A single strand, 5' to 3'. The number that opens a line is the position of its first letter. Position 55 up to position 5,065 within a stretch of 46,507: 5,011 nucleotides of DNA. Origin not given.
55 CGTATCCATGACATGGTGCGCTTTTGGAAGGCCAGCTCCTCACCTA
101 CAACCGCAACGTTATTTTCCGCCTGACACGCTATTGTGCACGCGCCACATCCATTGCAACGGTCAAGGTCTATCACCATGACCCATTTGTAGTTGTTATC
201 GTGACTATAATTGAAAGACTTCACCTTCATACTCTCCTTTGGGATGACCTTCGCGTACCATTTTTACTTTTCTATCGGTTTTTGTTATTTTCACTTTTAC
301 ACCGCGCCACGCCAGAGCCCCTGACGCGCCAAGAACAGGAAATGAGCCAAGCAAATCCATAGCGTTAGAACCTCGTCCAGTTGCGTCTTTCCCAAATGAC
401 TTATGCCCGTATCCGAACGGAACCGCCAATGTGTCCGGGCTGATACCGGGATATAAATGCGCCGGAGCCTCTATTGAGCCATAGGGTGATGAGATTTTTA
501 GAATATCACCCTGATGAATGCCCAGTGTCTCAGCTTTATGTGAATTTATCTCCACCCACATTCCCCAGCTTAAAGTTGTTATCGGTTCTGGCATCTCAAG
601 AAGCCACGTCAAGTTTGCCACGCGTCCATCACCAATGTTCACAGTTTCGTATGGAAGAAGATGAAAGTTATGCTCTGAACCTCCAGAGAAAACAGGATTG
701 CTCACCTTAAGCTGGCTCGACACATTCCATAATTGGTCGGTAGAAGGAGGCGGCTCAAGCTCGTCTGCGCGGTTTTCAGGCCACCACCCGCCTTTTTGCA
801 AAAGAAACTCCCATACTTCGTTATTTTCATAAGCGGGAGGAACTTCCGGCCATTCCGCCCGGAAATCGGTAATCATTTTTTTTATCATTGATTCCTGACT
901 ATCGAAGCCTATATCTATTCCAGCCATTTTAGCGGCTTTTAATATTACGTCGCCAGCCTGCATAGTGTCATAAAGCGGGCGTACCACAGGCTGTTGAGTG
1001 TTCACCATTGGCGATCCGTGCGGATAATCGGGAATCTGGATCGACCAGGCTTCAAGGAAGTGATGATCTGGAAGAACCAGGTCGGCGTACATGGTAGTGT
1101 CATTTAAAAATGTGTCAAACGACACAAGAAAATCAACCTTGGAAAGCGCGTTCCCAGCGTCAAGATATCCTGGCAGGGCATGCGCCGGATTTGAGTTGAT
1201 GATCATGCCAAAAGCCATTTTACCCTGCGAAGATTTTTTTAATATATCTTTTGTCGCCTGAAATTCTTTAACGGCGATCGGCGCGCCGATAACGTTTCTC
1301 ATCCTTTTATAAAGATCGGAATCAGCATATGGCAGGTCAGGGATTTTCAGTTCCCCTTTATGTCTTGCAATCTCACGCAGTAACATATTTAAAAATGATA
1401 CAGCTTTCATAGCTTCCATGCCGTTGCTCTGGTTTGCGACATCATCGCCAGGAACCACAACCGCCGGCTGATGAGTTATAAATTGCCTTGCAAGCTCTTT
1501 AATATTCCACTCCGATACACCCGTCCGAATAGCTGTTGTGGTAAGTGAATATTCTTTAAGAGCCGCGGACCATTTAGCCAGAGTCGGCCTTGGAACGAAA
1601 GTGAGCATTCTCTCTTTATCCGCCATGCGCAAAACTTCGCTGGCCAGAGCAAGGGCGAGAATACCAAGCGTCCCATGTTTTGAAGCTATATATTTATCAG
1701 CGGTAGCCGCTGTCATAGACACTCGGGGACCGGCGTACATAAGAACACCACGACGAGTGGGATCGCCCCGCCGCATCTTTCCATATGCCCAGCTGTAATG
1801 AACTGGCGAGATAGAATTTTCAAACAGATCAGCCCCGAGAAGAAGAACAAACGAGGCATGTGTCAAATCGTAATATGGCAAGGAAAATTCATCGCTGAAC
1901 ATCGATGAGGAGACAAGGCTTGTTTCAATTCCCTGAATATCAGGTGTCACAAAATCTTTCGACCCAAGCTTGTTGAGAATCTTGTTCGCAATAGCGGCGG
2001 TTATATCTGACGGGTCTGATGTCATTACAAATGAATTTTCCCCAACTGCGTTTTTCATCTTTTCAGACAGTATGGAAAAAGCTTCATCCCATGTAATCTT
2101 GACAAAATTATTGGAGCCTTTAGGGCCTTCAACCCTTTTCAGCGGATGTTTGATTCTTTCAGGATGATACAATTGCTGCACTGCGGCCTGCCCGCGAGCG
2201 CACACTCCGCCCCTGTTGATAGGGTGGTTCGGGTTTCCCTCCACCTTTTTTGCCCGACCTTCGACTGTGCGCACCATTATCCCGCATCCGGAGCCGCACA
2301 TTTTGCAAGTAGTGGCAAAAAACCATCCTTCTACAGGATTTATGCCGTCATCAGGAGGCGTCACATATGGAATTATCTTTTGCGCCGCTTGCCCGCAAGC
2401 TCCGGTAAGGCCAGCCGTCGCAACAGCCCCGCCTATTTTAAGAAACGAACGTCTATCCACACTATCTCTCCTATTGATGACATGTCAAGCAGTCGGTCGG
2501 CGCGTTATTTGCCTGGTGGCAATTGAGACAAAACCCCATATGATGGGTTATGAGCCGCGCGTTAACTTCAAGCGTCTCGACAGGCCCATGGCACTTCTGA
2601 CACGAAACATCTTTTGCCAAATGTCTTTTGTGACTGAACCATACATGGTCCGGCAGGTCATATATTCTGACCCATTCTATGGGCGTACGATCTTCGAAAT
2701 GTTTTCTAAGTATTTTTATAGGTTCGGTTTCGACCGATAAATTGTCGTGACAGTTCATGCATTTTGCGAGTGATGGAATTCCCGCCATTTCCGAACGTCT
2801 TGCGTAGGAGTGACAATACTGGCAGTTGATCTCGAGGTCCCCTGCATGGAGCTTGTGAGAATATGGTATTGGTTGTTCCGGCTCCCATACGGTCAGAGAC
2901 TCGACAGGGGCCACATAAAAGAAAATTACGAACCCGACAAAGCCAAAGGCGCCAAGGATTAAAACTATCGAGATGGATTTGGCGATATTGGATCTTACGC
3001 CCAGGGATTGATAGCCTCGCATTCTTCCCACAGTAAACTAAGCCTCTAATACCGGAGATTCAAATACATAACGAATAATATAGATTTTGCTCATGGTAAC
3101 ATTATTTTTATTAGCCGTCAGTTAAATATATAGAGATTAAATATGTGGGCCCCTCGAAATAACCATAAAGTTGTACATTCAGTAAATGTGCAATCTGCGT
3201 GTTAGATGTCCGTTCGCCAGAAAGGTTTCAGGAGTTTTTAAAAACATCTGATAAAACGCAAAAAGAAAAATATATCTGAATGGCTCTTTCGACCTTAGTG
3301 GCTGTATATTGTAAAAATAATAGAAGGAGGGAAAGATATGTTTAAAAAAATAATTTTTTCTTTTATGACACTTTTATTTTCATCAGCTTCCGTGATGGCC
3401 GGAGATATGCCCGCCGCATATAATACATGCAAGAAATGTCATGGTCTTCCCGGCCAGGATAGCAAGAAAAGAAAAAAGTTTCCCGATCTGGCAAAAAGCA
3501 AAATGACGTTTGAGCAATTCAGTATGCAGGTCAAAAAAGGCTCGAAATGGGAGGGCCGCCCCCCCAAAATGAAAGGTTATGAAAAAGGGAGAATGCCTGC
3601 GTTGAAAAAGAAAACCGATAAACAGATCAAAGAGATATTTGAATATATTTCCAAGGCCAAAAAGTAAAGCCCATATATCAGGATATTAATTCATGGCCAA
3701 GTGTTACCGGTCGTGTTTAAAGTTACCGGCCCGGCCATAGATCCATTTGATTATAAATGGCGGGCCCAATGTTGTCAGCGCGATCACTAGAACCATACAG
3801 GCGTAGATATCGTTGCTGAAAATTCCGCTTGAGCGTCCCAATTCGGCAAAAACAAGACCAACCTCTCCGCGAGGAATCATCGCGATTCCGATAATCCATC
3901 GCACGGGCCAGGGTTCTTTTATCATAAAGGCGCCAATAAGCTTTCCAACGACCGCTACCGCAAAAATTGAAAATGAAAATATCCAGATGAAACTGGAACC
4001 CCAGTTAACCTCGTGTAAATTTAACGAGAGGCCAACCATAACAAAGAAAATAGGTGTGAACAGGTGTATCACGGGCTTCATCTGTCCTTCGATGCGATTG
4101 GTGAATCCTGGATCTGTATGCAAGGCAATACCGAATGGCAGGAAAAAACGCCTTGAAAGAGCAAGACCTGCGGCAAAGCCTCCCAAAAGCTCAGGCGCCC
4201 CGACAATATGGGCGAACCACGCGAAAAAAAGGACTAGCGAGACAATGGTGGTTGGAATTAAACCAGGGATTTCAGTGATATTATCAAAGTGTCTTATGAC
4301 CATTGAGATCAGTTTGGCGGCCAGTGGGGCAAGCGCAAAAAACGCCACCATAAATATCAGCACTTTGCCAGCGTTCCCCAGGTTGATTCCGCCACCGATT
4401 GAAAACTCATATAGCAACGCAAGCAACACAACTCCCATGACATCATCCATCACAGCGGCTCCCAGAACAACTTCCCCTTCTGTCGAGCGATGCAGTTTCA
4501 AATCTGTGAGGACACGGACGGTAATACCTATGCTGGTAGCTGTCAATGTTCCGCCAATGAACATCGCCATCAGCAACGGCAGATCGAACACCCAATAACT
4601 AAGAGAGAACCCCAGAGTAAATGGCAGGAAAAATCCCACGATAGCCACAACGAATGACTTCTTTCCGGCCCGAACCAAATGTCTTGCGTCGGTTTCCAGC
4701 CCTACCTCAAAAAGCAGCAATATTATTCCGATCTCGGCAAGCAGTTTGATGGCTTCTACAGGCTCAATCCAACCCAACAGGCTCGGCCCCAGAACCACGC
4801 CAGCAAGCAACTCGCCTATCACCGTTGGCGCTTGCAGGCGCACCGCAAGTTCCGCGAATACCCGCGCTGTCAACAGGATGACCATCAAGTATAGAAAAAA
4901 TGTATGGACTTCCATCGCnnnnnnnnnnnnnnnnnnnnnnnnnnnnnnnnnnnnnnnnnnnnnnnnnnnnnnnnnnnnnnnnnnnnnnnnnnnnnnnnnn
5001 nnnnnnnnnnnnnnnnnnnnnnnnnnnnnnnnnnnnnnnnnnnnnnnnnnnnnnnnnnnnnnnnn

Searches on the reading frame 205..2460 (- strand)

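Call 7: search_protein_families(library=pfam, proteins=[window:205-2460:-], max_evalue=0.00001)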
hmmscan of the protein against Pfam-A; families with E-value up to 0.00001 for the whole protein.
window:205-2460:- (751 aa): 3 families
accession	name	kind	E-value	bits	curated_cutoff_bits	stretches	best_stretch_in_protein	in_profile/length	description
PF00384.28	Molybdopterin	-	3.2e-26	92.6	24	1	102-471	1-316/353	Molybdopterin oxidoreductase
PF04879.21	Molybdop_Fe4S4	-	1.5e-17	63.7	22.7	1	49-99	5-55/55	Molybdopterin oxidoreductase Fe4S4 domain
PF01568.27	Molydop_binding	-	1.5e-11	44.7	26.8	1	634-694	30-83/110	Molydopterin dinucleotide binding domain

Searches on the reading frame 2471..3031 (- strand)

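Call 7: search_protein_families(library=pfam, proteins=[window:2471-3031:-], max_evalue=0.00001)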
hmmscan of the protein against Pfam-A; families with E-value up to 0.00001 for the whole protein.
window:2471-3031:- (186 aa): 3 families
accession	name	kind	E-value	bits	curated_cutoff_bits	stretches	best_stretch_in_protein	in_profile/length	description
PF14522.11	Cytochrome_C7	-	3.4e-13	49.6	24.8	1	130-186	1-67/67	Cytochrome c7 and related cytochrome c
PF02085.21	Cytochrom_CIII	-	7.8e-08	33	22.9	0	50-102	16-60/101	Class III cytochrome C family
PF14537.11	Cytochrom_c3_2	-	4.4e-06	27.5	25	0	65-100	4-38/79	Cytochrome c3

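Call 20: search_protein_families(library=ncbifam, proteins=[window:2471-3031:-], max_evalue=0.001)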
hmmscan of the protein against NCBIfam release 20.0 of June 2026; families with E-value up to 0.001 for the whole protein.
window:2471-3031:- (186 aa): 4 families
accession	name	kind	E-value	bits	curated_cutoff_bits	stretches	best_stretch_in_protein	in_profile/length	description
NF041781.1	mnquin_red_QrcA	equivalog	9.9e-24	83.9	180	1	30-186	7-174/174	menaquinone reductase multiheme cytochrome c subunit QrcA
TIGR04257.1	nanowire_3heme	domain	7.8e-08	32.4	40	1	128-186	11-75/75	c(7)-type cytochrome triheme domain-containing protein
NF043011.1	CytC7_Geobact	equivalog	2.5e-05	24.7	120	1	129-186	32-89/89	cytochrome c7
NF045722.1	c3_cytochr_TmcA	equivalog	0.00018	21.4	114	0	137-186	76-125/125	acidic tetraheme cytochrome c3 TmcA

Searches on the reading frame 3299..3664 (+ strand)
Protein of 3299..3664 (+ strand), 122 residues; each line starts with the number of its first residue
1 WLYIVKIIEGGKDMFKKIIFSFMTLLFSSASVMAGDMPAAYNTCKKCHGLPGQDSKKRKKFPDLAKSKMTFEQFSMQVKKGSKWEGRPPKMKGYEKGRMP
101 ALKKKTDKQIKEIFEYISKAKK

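Call 65: search_protein_families(library=pfam, proteins=[window:3299-3664:+], max_evalue=0.001)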
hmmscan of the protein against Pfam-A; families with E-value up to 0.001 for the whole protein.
window:3299-3664:+ (122 aa): 2 families
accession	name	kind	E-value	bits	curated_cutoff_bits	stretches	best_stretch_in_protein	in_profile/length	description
PF00034.26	Cytochrom_C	-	5.9e-07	31.2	21.3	1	41-120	8-89/90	Cytochrome c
PF13442.11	Cytochrome_CBB3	-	8.5e-06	26.5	27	1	42-117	12-68/68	Cytochrome C oxidase, cbb3-type, subunit III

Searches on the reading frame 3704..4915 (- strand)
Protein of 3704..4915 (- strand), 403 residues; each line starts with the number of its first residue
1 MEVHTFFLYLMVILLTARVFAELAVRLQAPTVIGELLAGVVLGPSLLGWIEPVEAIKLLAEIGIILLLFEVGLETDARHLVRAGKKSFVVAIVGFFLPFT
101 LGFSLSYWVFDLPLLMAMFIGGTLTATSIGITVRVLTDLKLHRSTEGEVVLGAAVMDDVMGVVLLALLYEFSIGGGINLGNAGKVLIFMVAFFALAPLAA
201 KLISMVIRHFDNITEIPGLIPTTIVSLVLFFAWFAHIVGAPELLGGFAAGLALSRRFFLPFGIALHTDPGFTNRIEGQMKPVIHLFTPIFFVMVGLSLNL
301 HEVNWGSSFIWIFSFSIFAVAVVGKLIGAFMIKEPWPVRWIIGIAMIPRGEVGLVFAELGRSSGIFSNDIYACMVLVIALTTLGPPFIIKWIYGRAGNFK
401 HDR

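Call 7: search_protein_families(library=pfam, proteins=[window:3704-4915:-], max_evalue=0.00001)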
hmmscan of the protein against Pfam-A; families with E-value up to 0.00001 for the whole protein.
window:3704-4915:- (403 aa): 1 family
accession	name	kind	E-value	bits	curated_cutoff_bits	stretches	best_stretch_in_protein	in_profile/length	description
PF00999.27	Na_H_Exchanger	-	4.5e-69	233.5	26.2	1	14-392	4-372/375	Sodium/hydrogen exchanger, transmembrane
